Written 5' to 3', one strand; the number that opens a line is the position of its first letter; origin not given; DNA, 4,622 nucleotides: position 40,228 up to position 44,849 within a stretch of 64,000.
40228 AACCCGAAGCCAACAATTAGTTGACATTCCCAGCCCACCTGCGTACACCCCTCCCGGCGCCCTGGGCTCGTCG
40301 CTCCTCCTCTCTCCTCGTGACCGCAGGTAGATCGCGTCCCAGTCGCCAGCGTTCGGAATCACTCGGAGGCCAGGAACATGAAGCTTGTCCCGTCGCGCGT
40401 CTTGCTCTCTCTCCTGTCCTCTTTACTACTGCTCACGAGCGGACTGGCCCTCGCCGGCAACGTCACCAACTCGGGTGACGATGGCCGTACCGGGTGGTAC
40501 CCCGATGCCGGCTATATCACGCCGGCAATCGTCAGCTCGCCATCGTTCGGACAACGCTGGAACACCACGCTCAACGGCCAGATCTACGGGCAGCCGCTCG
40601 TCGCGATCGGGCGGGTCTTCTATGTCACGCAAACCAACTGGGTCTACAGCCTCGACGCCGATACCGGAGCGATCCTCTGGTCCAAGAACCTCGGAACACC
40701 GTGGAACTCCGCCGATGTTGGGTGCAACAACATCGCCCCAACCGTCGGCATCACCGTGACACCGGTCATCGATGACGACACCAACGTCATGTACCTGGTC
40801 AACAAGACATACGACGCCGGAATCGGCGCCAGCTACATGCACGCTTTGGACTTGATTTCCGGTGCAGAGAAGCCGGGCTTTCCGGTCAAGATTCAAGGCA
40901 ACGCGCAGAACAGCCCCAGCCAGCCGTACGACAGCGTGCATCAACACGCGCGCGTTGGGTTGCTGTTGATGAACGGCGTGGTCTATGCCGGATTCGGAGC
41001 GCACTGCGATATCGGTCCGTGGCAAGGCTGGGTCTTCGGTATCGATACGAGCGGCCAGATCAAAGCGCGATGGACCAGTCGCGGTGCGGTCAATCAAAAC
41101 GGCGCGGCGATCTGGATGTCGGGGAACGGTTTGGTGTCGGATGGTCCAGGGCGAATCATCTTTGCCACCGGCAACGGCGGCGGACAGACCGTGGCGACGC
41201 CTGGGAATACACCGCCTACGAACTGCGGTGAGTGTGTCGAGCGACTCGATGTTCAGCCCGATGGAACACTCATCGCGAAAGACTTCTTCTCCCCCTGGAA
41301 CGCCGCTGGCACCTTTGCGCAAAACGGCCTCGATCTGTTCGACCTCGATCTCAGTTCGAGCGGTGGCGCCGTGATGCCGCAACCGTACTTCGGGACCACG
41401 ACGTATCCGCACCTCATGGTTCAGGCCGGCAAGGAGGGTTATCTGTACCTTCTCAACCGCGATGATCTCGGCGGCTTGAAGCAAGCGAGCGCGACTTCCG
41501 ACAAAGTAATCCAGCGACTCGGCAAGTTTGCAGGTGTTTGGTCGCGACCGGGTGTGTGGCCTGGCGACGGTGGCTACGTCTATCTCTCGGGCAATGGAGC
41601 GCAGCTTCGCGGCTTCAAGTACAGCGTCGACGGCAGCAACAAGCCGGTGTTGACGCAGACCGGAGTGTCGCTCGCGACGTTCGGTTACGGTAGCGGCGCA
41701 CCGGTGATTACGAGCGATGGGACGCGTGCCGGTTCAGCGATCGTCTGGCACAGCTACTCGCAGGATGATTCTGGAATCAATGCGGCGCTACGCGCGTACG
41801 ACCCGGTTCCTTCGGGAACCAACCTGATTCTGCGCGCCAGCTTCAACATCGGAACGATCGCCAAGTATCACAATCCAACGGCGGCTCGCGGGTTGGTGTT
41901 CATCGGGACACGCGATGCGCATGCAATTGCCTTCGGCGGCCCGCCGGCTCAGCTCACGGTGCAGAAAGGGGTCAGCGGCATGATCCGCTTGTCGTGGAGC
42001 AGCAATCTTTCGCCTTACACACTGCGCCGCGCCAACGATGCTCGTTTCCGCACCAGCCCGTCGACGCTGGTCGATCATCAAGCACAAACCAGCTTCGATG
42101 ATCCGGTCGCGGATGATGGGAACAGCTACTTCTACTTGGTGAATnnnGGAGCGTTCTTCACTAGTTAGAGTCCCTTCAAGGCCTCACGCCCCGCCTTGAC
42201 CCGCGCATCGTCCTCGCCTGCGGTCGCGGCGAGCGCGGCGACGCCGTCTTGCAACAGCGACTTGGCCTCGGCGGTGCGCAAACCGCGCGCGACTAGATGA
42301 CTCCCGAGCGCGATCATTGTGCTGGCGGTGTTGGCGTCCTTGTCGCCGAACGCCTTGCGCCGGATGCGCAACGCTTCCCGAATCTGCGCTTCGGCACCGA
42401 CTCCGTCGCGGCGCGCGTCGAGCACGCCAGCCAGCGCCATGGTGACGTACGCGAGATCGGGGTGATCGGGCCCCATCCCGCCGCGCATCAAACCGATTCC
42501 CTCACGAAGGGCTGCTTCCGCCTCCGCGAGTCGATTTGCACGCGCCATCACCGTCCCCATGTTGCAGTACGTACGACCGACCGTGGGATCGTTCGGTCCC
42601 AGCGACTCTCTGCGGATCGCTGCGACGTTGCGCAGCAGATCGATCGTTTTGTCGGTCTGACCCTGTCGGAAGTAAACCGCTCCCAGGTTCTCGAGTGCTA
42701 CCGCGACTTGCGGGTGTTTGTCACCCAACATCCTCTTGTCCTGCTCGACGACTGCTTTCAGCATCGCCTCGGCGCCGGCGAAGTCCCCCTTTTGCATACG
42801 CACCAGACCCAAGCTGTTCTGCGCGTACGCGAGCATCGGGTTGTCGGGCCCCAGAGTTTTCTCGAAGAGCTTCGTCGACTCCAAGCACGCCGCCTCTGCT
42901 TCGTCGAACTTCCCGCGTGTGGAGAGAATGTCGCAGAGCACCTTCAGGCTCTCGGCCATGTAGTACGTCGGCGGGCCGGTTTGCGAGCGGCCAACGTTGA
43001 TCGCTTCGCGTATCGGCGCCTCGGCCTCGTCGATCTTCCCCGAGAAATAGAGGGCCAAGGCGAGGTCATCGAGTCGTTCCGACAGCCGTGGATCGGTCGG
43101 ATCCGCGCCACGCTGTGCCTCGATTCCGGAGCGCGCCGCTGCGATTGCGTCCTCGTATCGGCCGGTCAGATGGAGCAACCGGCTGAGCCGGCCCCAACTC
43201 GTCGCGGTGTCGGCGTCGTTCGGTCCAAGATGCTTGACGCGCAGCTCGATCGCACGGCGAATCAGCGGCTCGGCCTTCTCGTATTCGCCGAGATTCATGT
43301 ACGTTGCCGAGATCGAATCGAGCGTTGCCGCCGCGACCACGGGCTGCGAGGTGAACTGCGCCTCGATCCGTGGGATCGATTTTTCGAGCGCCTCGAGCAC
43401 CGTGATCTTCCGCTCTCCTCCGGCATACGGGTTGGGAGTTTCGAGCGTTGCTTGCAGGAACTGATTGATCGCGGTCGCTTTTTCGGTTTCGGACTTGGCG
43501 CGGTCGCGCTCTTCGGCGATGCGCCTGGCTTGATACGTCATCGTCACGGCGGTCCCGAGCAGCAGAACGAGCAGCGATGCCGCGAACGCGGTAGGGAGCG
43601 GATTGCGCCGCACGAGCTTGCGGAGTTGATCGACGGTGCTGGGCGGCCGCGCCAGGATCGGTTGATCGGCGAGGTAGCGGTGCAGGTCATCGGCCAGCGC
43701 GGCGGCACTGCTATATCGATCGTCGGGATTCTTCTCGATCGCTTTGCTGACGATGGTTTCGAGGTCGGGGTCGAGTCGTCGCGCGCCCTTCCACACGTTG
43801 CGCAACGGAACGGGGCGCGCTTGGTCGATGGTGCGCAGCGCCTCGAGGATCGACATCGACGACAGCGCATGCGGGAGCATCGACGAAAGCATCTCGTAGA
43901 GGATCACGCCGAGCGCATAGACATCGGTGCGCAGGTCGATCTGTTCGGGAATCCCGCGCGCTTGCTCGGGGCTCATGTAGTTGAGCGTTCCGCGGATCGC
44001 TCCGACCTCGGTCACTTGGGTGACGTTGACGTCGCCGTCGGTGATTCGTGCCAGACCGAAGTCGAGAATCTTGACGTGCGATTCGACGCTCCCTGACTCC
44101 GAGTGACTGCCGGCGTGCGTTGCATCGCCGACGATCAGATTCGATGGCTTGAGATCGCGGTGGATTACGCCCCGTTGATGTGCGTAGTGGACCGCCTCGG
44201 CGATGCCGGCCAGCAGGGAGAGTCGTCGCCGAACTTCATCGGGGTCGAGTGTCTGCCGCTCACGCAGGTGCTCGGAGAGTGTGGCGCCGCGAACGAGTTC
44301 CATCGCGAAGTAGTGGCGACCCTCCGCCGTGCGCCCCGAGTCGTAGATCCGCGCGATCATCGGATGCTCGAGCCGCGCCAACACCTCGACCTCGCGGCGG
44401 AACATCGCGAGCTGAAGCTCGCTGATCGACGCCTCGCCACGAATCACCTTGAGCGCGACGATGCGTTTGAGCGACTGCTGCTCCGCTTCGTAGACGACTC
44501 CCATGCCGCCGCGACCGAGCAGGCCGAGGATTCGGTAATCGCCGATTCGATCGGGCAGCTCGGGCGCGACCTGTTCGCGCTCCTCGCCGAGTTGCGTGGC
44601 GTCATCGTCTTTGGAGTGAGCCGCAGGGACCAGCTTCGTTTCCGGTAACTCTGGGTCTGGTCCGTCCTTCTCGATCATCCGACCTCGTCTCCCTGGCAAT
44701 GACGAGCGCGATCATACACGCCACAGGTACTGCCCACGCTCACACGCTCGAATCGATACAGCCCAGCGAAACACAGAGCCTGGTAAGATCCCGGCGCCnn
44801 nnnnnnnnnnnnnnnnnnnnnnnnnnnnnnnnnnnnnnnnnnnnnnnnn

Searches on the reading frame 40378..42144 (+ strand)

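Call 13: search_protein_families(library=padloc, proteins=[window:40378-42144:+], max_evalue=0.01)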
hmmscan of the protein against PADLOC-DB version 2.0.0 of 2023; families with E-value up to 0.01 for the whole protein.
window:40378-42144:+ (589 aa): 0 families

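Call 89: search_protein_families(library=pfam, proteins=[window:40378-42144:+], max_evalue=0.00001)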
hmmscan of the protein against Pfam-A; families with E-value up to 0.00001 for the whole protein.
window:40378-42144:+ (589 aa): 1 family
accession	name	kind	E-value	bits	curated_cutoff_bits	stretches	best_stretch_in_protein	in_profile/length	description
PF13360.13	PQQ_2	-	6.2e-08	33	27.6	1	59-107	55-102/233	Outer membrane protein assembly factor BamB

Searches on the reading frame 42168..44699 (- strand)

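Call 89: search_protein_families(library=pfam, proteins=[window:42168-44699:-], max_evalue=0.00001)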
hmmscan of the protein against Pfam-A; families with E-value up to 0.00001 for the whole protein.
window:42168-44699:- (844 aa): 14 families
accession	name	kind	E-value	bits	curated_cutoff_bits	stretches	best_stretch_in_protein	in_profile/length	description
PF13424.12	TPR_12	-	2.8e-48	162.5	30.1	4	665-737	2-74/77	Tetratricopeptide repeat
PF00069.31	Pkinase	-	7.3e-47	160.4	31.7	1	55-337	1-260/263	Protein kinase domain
PF13374.12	TPR_10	-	8.6e-40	134.1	27.5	2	457-497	2-42/42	Tetratricopeptide repeat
PF07714.23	PK_Tyr_Ser-Thr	-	3.1e-28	99.2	23.1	1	60-330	6-250/258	Protein tyrosine and serine/threonine kinase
PF24885.1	TPR_NPHP3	-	6.8e-26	91.6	100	1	612-699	129-216/239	Nephrocystin-3 TPR domain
PF17874.7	TPR_MalT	-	4.4e-17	62.8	45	1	624-789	40-200/336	MalT-like TPR region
PF00515.34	TPR_1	-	2.8e-15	55.8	27.8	0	466-487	10-31/34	Tetratricopeptide repeat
PF07719.23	TPR_2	-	5.1e-15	54.7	27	0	463-486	7-30/34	Tetratricopeptide repeat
PF13181.12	TPR_8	-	6.5e-14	51.3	25.7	0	463-487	7-31/34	Tetratricopeptide repeat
PF13432.12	TPR_16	-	3.1e-12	47.1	32.7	0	467-532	7-60/65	Tetratricopeptide repeat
PF13176.12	TPR_7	-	3.4e-10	39.6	27.9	0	460-487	2-29/36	Tetratricopeptide repeat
PF13428.12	TPR_14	-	3.3e-08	33.9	23.5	0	463-486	7-30/44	Tetratricopeptide repeat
PF13431.12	TPR_17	-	4e-08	33.3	24.4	0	661-684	8-31/34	Tetratricopeptide repeat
PF07721.20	TPR_4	-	4.2e-07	30.4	27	0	709-733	2-26/26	Tetratricopeptide repeat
